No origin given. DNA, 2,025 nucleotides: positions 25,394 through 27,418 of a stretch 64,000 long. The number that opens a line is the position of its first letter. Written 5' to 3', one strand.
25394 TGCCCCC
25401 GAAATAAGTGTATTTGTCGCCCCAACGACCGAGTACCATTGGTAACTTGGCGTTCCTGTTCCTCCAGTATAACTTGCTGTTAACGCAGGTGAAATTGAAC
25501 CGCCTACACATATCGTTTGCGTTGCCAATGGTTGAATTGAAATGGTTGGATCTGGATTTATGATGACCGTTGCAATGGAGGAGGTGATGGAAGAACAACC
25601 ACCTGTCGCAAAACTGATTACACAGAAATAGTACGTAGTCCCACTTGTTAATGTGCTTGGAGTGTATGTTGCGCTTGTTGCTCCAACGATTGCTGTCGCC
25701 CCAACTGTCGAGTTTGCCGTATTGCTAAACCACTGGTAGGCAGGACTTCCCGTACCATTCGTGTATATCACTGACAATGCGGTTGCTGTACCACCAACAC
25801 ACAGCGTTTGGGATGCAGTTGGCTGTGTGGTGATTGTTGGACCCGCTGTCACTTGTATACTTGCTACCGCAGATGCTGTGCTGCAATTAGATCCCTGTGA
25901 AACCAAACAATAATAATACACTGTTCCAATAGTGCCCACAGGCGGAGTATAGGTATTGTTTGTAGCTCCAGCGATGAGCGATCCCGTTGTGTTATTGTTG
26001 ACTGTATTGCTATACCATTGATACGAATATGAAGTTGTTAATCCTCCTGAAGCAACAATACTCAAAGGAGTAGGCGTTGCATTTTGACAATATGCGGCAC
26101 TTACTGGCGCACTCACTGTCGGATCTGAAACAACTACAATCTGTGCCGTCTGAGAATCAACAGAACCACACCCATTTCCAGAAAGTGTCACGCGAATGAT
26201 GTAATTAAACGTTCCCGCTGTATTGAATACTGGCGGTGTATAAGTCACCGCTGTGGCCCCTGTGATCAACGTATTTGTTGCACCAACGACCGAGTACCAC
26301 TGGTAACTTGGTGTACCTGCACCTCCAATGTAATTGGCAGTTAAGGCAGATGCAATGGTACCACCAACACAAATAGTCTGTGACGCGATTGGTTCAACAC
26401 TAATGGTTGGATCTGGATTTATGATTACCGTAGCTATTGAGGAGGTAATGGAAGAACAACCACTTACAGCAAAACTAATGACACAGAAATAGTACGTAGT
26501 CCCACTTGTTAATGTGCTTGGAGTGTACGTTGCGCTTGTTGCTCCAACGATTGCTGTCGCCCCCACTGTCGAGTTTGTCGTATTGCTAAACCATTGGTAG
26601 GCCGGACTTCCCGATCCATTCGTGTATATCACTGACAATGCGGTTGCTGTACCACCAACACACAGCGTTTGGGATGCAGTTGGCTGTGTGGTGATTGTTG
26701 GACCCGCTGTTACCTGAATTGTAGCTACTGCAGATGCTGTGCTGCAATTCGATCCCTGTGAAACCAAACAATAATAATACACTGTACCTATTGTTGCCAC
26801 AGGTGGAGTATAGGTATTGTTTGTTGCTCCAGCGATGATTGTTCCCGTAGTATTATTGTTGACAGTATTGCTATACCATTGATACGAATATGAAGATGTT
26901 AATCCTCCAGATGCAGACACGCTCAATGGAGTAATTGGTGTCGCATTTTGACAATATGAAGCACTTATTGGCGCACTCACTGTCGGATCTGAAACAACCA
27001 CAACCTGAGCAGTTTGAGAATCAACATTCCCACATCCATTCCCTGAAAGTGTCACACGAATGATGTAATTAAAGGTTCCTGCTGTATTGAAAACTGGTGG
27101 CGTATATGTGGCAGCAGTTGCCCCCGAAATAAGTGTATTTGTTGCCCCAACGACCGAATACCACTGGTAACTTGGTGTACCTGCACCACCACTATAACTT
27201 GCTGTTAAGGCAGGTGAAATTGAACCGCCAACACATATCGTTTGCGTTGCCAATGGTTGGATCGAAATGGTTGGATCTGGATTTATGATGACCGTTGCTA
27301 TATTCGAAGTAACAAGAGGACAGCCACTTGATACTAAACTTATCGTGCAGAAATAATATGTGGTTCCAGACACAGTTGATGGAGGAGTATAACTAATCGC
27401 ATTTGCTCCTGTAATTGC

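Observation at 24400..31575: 25 tandem 'YQW' Ig-like modules, 21 of them forming seven copies of an 861-864 bp three-module super-repeat, inside a 13.1-kb T9SS cargo gene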

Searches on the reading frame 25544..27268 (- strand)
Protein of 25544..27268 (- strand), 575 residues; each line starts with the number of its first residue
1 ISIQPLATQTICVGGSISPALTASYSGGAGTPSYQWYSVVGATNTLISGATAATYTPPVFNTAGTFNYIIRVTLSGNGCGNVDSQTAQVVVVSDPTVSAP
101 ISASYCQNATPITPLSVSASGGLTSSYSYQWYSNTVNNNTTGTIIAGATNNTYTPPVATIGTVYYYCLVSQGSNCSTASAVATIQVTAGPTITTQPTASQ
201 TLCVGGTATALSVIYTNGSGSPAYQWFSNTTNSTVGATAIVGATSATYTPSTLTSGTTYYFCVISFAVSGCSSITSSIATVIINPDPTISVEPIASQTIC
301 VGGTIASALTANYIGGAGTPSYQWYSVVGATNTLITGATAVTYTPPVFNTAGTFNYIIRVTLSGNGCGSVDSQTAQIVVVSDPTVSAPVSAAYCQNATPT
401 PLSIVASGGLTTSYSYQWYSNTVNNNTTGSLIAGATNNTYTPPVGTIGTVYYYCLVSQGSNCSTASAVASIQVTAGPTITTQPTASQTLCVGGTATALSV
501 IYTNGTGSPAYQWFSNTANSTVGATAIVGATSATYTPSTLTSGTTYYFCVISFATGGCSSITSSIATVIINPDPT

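Call 74: predict_structure(alignment_id=A2)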
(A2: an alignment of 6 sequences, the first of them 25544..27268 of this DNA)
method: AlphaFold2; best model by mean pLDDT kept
length: 575 residues; sequences in the alignment: 6
mean_pLDDT: 80.0   pTM: 0.42
mean pLDDT of the five models: 80.0, 74.5, 72.8, 72.2, 61.2
residues with pLDDT >= 90: 53; 70-90: 429; 50-70: 92; < 50: 1
segments of 3 or more residues with pLDDT < 50: none
pLDDT, mean of each block of 10 residues (from residue 1): 70 75 78 86 84 83 83 73 83 78 76 83 75 85 89 83 88 75 77 70 79 71 87 89 89 86 73 78 78 68 75 74 85 86 82 85 68 82 78 75 80 81 84 90 80 83 82 71 75 85 68 90 90 87 88 65 84 71
secondary structure, 60 per line:
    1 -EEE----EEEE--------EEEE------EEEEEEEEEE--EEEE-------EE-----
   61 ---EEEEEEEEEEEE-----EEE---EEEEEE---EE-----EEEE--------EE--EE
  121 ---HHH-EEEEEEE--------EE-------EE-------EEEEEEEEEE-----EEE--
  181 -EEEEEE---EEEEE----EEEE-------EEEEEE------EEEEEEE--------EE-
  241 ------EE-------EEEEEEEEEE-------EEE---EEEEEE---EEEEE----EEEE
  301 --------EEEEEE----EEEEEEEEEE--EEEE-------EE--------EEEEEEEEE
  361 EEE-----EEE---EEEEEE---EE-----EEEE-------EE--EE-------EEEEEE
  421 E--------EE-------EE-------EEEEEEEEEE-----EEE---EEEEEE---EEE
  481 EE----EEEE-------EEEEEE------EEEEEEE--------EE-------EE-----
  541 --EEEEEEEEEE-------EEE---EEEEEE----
elements in order: E2-4 E9-12 E21-24 E31-40 E43-46 E64-75 E81-83 E87-92 E103-106 E128-134 E161-170 E176-178 E182-187 E191-195 E200-203 E211-216 E223-229 E256-265 E273-275 E279-284 E288-292 E297-300 E309-314 E319-328 E331-334 E352-363 E369-371 E375-380 E391-394 E415-421 E448-457 E463-465 E469-474 E478-482 E487-490 E498-503 E510-516 E543-552 E560-562 E566-571

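Call 78: fold_search(model_id=the predicted structure, library=pdb)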
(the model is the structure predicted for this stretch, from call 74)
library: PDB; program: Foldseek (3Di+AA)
matches with E <= 10: 1764; with E <= 0.001: 411
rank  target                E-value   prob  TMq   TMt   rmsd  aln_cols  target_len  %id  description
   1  9fly_A                2.6e-17  1.00  0.29  0.22  16.9       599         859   19  CryoEM structure of the base (4151-5009) in the grappling hook protein A (GhpA) in the bacterium Aureispira sp. CCB-QB (released 2024-10-16)
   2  3b43                  9.7e-16  1.00  0.29  0.29  17.9       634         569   14  I-band fragment I65-I70 from titin (released 2008-01-22)
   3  8a0y_A                1.1e-15  1.00  0.25  0.25  43.5       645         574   14  Crystal structure of mouse contactin 2 immunoglobulin domains (released 2023-11-01)
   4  8k3j_A                1.1e-15  1.00  0.26  0.26  41.5       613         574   14  Structure of human CNTN2 immunoglobulin domains 1-6 homo-dimer (released 2024-07-17)
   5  7ol2_A                2.0e-15  1.00  0.25  0.26  46.5       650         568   13  Crystal structure of mouse contactin 1 immunoglobulin domains (released 2022-12-14)
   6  8k53_B                2.9e-15  1.00  0.25  0.25  42.0       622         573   13  Structure of the Dimeric Human CNTN2 Ig 1-6-FNIII 1-2 Domain in an Asymmetric State (released 2023-12-06)
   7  8k53_A                5.1e-15  1.00  0.21  0.16  34.4       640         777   13  Structure of the Dimeric Human CNTN2 Ig 1-6-FNIII 1-2 Domain in an Asymmetric State (released 2023-12-06)
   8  7ol4_A                5.6e-15  1.00  0.25  0.25  46.3       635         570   12  Mouse contactin-1 neurofascin-155 immunoglobulin domains adhesion complex (released 2022-12-14)
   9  9ba5_A                6.4e-15  1.00  0.26  0.26  42.5       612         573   14  Cross-linked Contactin 2 Ig1-Ig6 (released 2024-07-17)
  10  5k6w_A                1.5e-14  1.00  0.25  0.28  41.0       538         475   14  Sidekick-1 immunoglobulin domains 1-5 (released 2016-09-28)
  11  7r5k_10               2.3e-14  1.00  0.22  0.09  34.6       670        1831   12  Human nuclear pore complex (constricted) (released 2022-06-22)
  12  7ok5_B                2.7e-14  1.00  0.23  0.23  55.1       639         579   15  Crystal structure of mouse neurofascin 155 immunoglobulin domains (released 2022-12-14)
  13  6iaa_A                3.5e-14  1.00  0.28  0.22  52.0       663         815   14  hRobo2 ectodomain (released 2019-03-13)
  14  9ba4_A                6.4e-14  1.00  0.26  0.18  24.1       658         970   13  Full-length cross-linked Contactin 2 (CNTN2) (released 2024-07-17)
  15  9hcj_10               1.3e-13  1.00  0.24  0.11  23.7       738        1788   12  D. discoideum nuclear pore complex (released 2024-12-25)
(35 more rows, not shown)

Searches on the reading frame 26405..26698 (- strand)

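Call 13: search_protein_families(library=pfam, proteins=[window:26405-26698:-], max_evalue=10)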
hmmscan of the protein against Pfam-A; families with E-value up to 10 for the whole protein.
window:26405-26698:- (98 aa): 3 families
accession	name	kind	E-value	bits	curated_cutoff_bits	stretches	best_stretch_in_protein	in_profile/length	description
PF19081.6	Ig_7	-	4.8e-07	30.4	27.3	1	5-95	3-84/84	Ig-like domain CHU_C associated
PF13927.12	Ig_3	-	0.14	13.1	30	1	2-73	4-75/78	Immunoglobulin domain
PF23985.1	DUF7308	-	0.15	12.5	27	1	6-66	49-110/200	Domain of unknown function (DUF7308)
